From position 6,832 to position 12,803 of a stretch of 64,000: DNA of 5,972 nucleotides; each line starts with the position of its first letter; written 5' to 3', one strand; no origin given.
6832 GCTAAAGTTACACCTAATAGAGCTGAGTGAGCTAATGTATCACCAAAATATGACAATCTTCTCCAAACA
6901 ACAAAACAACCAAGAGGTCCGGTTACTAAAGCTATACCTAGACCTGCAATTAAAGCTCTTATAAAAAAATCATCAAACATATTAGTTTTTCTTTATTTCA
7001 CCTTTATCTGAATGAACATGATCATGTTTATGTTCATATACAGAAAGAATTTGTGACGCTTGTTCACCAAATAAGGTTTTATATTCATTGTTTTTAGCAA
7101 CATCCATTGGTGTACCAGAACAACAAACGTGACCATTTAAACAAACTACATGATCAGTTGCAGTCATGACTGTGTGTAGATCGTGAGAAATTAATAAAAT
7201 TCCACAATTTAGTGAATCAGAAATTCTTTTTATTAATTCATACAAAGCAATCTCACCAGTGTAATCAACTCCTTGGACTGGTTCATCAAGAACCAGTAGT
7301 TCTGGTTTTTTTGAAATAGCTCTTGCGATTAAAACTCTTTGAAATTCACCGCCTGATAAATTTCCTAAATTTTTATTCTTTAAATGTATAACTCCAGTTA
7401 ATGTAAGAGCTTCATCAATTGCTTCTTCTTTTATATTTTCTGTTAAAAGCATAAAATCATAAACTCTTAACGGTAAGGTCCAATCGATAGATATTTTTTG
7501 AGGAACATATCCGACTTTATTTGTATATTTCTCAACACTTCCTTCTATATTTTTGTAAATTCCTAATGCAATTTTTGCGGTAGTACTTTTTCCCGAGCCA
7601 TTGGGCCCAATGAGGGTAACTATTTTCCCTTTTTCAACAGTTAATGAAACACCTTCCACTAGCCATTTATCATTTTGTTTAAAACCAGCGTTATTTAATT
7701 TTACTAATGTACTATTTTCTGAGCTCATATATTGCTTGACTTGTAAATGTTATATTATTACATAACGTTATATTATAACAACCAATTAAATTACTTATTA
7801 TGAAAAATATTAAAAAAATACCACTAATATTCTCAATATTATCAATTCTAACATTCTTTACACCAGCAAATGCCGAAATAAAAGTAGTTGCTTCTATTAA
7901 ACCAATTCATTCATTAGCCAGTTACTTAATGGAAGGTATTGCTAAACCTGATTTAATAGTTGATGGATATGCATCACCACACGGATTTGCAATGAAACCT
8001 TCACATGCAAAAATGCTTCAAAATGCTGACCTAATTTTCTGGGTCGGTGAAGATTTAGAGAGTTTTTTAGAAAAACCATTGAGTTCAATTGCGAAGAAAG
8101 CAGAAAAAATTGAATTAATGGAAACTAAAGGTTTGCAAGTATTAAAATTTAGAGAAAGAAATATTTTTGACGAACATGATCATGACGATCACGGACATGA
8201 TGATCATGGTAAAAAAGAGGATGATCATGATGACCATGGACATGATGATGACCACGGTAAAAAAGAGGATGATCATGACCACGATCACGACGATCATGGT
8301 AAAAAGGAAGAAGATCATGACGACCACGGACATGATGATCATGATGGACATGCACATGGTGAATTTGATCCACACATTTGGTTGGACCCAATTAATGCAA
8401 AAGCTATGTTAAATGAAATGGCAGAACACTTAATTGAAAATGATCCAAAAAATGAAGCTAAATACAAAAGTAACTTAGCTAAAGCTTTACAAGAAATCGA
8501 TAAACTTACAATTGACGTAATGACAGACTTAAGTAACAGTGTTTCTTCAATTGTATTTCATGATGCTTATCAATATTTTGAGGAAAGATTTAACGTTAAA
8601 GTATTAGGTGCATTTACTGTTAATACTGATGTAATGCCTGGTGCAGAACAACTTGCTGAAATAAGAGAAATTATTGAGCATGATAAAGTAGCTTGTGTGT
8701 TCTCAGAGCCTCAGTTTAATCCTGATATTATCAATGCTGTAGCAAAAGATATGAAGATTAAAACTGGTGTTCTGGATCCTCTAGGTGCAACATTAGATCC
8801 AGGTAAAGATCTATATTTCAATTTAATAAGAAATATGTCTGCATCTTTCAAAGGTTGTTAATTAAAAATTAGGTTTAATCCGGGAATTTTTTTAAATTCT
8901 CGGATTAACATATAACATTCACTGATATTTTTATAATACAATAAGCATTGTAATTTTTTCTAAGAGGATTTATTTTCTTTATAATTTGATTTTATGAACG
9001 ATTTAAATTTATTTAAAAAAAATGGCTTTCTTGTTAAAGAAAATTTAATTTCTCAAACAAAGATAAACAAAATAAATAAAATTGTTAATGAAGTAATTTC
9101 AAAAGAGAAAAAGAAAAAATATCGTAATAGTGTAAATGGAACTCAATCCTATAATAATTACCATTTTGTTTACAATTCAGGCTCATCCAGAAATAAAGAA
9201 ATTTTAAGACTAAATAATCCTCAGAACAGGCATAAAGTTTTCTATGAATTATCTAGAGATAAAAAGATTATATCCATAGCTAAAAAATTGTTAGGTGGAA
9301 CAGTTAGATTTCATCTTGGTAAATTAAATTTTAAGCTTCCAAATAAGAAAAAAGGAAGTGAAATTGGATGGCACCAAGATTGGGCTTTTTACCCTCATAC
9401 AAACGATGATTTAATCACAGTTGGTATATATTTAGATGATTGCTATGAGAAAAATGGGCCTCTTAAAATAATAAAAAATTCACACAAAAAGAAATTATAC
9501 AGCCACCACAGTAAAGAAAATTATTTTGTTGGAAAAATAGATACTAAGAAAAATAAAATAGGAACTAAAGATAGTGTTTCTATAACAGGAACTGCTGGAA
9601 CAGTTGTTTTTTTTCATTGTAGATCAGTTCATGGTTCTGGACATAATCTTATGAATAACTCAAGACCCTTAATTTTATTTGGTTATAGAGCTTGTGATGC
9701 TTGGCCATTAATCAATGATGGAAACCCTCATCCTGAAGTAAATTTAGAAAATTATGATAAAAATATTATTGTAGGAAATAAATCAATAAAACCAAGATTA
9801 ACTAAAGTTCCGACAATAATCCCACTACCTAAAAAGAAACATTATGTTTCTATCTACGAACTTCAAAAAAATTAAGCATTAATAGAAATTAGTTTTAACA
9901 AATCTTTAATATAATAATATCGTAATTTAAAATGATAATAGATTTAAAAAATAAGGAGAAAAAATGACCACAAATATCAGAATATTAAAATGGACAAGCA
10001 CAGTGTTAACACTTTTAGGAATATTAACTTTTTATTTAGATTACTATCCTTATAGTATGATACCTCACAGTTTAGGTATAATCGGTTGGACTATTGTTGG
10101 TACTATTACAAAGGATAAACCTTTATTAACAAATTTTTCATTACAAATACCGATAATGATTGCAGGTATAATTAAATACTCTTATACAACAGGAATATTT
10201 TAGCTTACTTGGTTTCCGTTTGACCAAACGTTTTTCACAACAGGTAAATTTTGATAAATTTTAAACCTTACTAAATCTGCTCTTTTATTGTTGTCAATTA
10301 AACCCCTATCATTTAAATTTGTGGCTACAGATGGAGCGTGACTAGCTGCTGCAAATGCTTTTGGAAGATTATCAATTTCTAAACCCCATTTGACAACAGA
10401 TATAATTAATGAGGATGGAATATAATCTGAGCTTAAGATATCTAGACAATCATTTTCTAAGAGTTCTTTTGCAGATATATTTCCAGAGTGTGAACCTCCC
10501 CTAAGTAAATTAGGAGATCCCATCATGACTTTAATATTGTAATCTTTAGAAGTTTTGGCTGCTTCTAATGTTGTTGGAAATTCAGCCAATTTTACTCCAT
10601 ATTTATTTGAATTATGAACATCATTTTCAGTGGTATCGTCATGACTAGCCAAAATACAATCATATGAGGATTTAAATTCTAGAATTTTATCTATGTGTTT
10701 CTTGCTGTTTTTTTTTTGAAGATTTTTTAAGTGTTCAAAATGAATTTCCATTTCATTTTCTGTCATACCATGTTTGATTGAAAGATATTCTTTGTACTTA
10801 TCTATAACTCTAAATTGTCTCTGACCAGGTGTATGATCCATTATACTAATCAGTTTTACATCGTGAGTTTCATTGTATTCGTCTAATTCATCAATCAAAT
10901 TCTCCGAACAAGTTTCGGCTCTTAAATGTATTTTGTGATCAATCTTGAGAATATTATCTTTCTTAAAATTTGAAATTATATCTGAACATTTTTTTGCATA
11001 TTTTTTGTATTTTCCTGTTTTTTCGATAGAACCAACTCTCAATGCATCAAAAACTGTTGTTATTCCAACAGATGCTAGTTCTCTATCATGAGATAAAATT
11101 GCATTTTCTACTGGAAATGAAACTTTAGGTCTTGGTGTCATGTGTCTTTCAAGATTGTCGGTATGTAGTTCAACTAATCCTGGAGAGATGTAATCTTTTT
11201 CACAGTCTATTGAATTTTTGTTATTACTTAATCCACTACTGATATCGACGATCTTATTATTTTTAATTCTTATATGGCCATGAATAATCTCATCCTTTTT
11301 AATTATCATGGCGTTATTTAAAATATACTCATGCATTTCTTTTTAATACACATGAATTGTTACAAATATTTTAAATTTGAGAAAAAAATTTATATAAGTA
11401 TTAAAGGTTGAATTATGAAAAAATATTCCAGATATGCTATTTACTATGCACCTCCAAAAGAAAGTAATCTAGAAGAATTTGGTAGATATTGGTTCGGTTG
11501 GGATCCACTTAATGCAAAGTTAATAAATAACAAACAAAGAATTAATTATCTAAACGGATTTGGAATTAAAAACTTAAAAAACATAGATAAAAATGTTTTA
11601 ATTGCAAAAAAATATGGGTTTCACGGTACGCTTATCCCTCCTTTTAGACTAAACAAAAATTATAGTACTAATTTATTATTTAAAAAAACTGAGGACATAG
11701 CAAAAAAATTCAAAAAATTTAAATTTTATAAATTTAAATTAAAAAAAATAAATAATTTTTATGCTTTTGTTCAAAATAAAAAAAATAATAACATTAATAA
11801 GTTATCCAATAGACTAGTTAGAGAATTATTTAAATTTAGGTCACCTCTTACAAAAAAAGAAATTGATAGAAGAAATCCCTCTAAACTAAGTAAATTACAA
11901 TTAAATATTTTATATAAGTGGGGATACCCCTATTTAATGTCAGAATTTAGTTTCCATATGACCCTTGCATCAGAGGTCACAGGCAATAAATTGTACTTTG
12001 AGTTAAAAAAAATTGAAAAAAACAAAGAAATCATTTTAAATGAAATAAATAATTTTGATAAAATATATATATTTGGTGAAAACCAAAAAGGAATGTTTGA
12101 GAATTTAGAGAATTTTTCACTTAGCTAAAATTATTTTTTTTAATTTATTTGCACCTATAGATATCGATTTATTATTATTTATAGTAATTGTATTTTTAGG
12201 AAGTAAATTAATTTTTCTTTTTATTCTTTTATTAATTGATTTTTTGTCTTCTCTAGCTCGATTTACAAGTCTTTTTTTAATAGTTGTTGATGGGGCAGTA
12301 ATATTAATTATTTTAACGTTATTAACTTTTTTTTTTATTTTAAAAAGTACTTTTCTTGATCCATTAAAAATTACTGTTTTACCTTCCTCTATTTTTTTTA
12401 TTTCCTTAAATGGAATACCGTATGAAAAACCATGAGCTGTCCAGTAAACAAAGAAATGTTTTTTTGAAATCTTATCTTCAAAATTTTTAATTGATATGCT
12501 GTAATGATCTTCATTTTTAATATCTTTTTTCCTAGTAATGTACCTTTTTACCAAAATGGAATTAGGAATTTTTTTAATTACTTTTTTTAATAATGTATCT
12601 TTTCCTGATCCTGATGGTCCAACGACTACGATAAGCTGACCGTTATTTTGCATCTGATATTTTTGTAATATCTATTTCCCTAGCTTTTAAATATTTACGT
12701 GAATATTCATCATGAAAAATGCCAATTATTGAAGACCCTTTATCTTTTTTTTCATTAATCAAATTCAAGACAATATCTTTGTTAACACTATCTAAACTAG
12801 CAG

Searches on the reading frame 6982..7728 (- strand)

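Call 4: search_protein_families(library=pfam, proteins=[window:6982-7728:-], max_evalue=0.01)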
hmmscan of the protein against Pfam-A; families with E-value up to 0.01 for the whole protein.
window:6982-7728:- (248 aa): 7 families
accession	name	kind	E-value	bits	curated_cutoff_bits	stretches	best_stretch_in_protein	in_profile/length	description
PF00005.33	ABC_tran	-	6.7e-27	95.2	25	1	25-151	2-136/137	ABC transporter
PF13304.12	AAA_21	-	1.8e-05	25.4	27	0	37-51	2-16/304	AAA domain, putative AbiEii toxin, Type IV TA system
PF02463.25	SMC_N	-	0.002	18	40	0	35-49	25-39/220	RecF/RecN/SMC N terminal domain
PF13401.12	AAA_22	-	0.0037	18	27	1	34-179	5-120/130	AAA domain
PF13555.12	AAA_29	-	0.0084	16.3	27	0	28-49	16-37/61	P-loop containing region of AAA domain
PF13481.12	AAA_25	-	0.009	16.1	27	0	17-51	19-50/195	AAA domain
PF09818.15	ABC_ATPase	-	0.0096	15.4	23.2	0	29-63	75-109/283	P-loop domain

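Call 5: search_protein_families(library=ncbifam, proteins=[window:6982-7728:-], max_evalue=0.01)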
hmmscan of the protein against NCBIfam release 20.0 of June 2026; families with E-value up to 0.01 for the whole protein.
window:6982-7728:- (248 aa): 189 families (the best 25 are shown)
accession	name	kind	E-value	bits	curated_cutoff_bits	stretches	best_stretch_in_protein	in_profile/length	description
NF007090.0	PRK09544.1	equivalog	2.2e-79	266.5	306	1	6-245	2-242/251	zinc ABC transporter ATP-binding protein ZnuC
NF040873.1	AztA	equivalog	2.2e-44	151.3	220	1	20-195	4-190/191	zinc ABC transporter ATP-binding protein AztA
TIGR03771.1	anch_rpt_ABC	equivalog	3.5e-39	134.8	268.8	1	29-224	1-213/223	anchored repeat-type ABC transporter ATP-binding subunit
NF053840.1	MnTportMntADein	equivalog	4.2e-39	134.5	400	1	17-221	10-230/240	manganese ABC transporter ATP-binding protein MntA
TIGR03873.1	F420-0_ABC_ATP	hypoth_equivalog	4.3e-34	117.9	372.4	2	101-225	115-239/256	putative F420-0 ABC transporter ATP-binding protein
TIGR04520.1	ECF_ATPase_1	equivalog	4.3e-32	111.6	315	2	101-216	114-229/269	energy-coupling factor transporter ATPase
NF010068.0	PRK13548.1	equivalog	2.2e-31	108.9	261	1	7-225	4-245/261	heme ABC transporter ATP-binding protein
TIGR04521.1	ECF_ATPase_2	equivalog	1.2e-30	106.6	330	2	99-233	119-255/279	energy-coupling factor transporter ATPase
NF009945.0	PRK13409.1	equivalog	6.2e-30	104.4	469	1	19-210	351-541/592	ribosome biogenesis/translation initiation ATPase RLI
TIGR04406.1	LPS_export_lptB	equivalog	1e-29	103.5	240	1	18-220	11-232/239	LPS export ABC transporter ATP-binding protein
NF008449.1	PRK11300.1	equivalog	5.5e-29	101.2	362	2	102-215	129-246/255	high-affinity branched-chain amino acid ABC transporter ATP-binding protein LivG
NF043075.1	MMSYN1_0197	equivalog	2.1e-28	99.3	550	1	8-217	2-229/341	spermidine/putrescine ABC transporter ATP-binding protein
TIGR02142.1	modC_ABC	equivalog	2.6e-28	99.3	285.05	1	101-237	109-246/353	molybdenum ABC transporter ATP-binding protein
NF008144.0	PRK10895.1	equivalog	7e-28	97.7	381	1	20-220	15-234/241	LPS export ABC transporter ATP-binding protein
NF000355.4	ribo_prot_ABC_F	equivalog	1.9e-27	96.3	380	1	4-190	309-492/499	ribosomal protection-like ABC-F family protein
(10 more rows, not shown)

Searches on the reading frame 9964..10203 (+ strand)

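Call 18: search_protein_families(library=pfam, proteins=[window:9964-10203:+], max_evalue=0.001)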
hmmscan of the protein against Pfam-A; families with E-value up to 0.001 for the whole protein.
window:9964-10203:+ (79 aa): 1 family
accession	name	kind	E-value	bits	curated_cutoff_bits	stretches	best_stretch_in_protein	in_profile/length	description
PF20189.3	DUF6552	-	2.9e-08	34.4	27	1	7-71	13-77/78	Family of unknown function (DUF6552)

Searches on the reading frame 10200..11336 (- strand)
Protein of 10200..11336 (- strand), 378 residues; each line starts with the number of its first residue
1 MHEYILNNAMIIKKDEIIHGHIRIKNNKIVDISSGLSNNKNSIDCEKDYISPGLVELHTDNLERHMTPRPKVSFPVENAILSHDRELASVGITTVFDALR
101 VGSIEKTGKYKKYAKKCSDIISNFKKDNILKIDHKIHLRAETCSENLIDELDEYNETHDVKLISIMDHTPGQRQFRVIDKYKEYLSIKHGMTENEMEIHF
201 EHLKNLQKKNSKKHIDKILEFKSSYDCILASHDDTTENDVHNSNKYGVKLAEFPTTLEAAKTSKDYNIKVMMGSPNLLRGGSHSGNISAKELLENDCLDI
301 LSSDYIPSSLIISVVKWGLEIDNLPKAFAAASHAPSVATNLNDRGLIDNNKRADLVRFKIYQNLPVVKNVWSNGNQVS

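Call 4: search_protein_families(library=pfam, proteins=[window:10200-11336:-], max_evalue=0.01)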
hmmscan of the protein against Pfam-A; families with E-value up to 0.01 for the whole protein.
window:10200-11336:- (378 aa): 1 family
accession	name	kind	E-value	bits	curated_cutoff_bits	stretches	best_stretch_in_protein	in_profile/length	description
PF01979.26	Amidohydro_1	-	0.00032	20.5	25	1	140-376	93-344/345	Amidohydrolase family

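Call 5: search_protein_families(library=ncbifam, proteins=[window:10200-11336:-], max_evalue=0.01)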
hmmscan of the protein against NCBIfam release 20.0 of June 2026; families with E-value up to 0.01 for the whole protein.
window:10200-11336:- (378 aa): 30 families (the best 25 are shown)
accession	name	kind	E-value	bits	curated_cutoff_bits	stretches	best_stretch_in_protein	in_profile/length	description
NF011984.0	PRK15446.1-5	equivalog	2.2e-142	474.4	260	1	1-377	1-378/379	alpha-D-ribose 1-methylphosphonate 5-triphosphate diphosphatase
NF011983.0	PRK15446.1-4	equivalog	6.2e-128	426.9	486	1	2-377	3-378/379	alpha-D-ribose 1-methylphosphonate 5-triphosphate diphosphatase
TIGR02318.1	phosphono_phnM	equivalog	1.5e-123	412.5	390.55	1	5-377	1-375/376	phosphonate metabolism protein PhnM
NF011990.0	PRK15446.2-6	subfamily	1.1e-99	333.9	233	1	4-377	3-382/390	alpha-D-ribose 1-methylphosphonate 5-triphosphate diphosphatase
NF011981.0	PRK15446.1-2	equivalog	1.2e-99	333.5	375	1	5-377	2-377/378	alpha-D-ribose 1-methylphosphonate 5-triphosphate diphosphatase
NF011982.0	PRK15446.1-3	equivalog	1e-95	320.8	684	1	5-377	2-376/377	alpha-D-ribose 1-methylphosphonate 5-triphosphate diphosphatase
NF011989.0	PRK15446.2-5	equivalog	2.3e-81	273.5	565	1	3-377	3-377/385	alpha-D-ribose 1-methylphosphonate 5-triphosphate diphosphatase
NF011987.0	PRK15446.2-3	subfamily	6.2e-75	252.4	253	1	5-376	13-382/395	alpha-D-ribose 1-methylphosphonate 5-triphosphate diphosphatase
NF011988.0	PRK15446.2-4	equivalog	2e-63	214.8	369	1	7-361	4-360/389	alpha-D-ribose 1-methylphosphonate 5-triphosphate diphosphatase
NF011986.0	PRK15446.2-2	equivalog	2.5e-57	194.5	465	1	3-377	2-377/406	alpha-D-ribose 1-methylphosphonate 5-triphosphate diphosphatase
NF011985.0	PRK15446.2-1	equivalog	3.2e-49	167.8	656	1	1-356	1-353/397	alpha-D-ribose 1-methylphosphonate 5-triphosphate diphosphatase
NF006689.0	PRK09237.1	equivalog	1.1e-06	27.4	371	1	4-103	5-97/383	amidohydrolase/deacetylase family metallohydrolase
NF006688.0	PRK09236.1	equivalog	3.1e-06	26.2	535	1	1-56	1-58/444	dihydroorotase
NF006837.0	PRK09357.1-2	equivalog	3.5e-06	25.9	575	1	4-60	3-62/428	dihydroorotase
NF006268.0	PRK08417.1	equivalog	4e-06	26.1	499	1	5-60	2-57/406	metal-dependent hydrolase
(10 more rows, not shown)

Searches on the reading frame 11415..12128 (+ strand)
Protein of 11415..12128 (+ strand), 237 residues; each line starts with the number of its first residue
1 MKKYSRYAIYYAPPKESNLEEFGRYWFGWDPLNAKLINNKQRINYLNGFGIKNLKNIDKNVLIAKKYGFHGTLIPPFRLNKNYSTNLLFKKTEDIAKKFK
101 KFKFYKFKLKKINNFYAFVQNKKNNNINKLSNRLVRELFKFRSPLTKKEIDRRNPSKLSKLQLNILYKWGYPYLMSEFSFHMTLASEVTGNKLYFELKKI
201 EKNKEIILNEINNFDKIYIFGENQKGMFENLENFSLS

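Call 4: search_protein_families(library=pfam, proteins=[window:11415-12128:+], max_evalue=0.01)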
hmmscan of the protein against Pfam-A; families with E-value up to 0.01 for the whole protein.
window:11415-12128:+ (237 aa): 1 family
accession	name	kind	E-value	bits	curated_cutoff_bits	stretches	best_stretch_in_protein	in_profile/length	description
PF06299.18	DUF1045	-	2.8e-34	118.8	24.3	1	72-227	1-156/159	Protein of unknown function (DUF1045)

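Call 5: search_protein_families(library=ncbifam, proteins=[window:11415-12128:+], max_evalue=0.01)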
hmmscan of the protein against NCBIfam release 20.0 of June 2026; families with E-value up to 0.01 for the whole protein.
window:11415-12128:+ (237 aa): 1 family
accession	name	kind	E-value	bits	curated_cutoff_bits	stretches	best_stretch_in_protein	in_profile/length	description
TIGR03223.1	Phn_opern_protn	hypoth_equivalog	2.1e-51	174.7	248.95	1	5-236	1-226/228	putative phosphonate metabolism protein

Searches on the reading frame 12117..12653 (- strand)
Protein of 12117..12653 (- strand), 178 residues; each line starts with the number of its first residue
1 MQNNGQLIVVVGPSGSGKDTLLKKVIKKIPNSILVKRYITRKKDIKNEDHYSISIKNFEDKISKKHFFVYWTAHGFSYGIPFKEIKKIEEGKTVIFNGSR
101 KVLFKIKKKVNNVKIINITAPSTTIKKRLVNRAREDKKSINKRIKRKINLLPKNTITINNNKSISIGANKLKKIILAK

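Call 4: search_protein_families(library=pfam, proteins=[window:12117-12653:-], max_evalue=0.01)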
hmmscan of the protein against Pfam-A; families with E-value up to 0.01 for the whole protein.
window:12117-12653:- (178 aa): 8 families
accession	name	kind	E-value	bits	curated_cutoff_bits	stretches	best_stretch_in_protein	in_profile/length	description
PF00625.27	Guanylate_kin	-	1.2e-16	61.4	25.2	1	6-175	3-179/182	Guanylate kinase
PF13238.12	AAA_18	-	1.1e-07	32.7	29.4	1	8-141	1-120/128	AAA domain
PF13671.12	AAA_33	-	4.2e-07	30.8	27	1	7-138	1-124/143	AAA domain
PF13207.12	AAA_17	-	0.00038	21.2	27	0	11-29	1-19/136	AAA domain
PF00005.33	ABC_tran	-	0.00094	20.2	25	1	3-33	9-42/137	ABC transporter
PF13401.12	AAA_22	-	0.0019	19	27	1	4-38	4-38/130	AAA domain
PF25199.1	nSTAND_NTPase5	-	0.0086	16.4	34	0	4-49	40-86/145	Novel STAND NTPase 5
PF00437.27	T2SSE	-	0.0097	15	24.9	0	6-31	143-168/370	Type II/IV secretion system protein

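Call 5: search_protein_families(library=ncbifam, proteins=[window:12117-12653:-], max_evalue=0.01)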
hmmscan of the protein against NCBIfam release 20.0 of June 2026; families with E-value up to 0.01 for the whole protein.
window:12117-12653:- (178 aa): 39 families (the best 25 are shown)
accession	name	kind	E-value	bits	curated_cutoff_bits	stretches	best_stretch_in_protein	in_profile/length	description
TIGR02322.1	phosphon_PhnN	equivalog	1.6e-46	158.3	156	1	5-175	1-176/179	phosphonate metabolism protein/1,5-bisphosphokinase (PRPP-forming) PhnN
NF007485.0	PRK10078.1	equivalog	2e-31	109.2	153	1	5-175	2-174/186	ribose 1,5-bisphosphokinase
TIGR03263.1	guanyl_kin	equivalog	2.1e-22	79.6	160.45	1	5-175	1-178/180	guanylate kinase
NF011325.0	PRK14738.1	equivalog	7.5e-16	58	263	1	3-177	11-194/206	guanylate kinase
NF011324.0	PRK14737.1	equivalog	5e-14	52.5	318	1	1-153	1-158/187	guanylate kinase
NF007027.0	PRK09493.1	equivalog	2.7e-05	23.6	379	1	3-29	25-50/240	glutamine ABC transporter ATP-binding protein GlnQ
TIGR02315.1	ABC_phnC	equivalog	8.9e-05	22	266.1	1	3-46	26-67/243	phosphonate ABC transporter ATP-binding protein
TIGR00152.1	TIGR00152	equivalog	0.00014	21.7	65.55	0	102-170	114-185/188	dephospho-CoA kinase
NF002700.0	PRK02496.1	equivalog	0.00016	21.4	262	1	102-158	100-152/184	adenylate kinase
NF008653.0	PRK11650.1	subfamily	0.00016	20.8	432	1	3-25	28-50/357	sn-glycerol-3-phosphate ABC transporter ATP-binding protein UgpC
TIGR00955.1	3a01204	subfamily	0.00029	19.6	736.35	1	3-35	49-81/617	pigment precursor permease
NF008428.0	PRK11264.1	equivalog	0.00034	19.9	406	1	3-25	27-49/250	L-cystine ABC transporter ATP-binding protein TcyN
NF010068.0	PRK13548.1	equivalog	0.00055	19.1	261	1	3-30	29-57/261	heme ABC transporter ATP-binding protein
TIGR00968.1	3a0106s01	subfamily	0.00073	19.1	342.75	1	3-25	24-46/237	sulfate ABC transporter ATP-binding protein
NF008421.0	PRK11248.1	equivalog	0.00094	18.8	357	1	3-25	25-47/255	taurine ABC transporter ATP-binding subunit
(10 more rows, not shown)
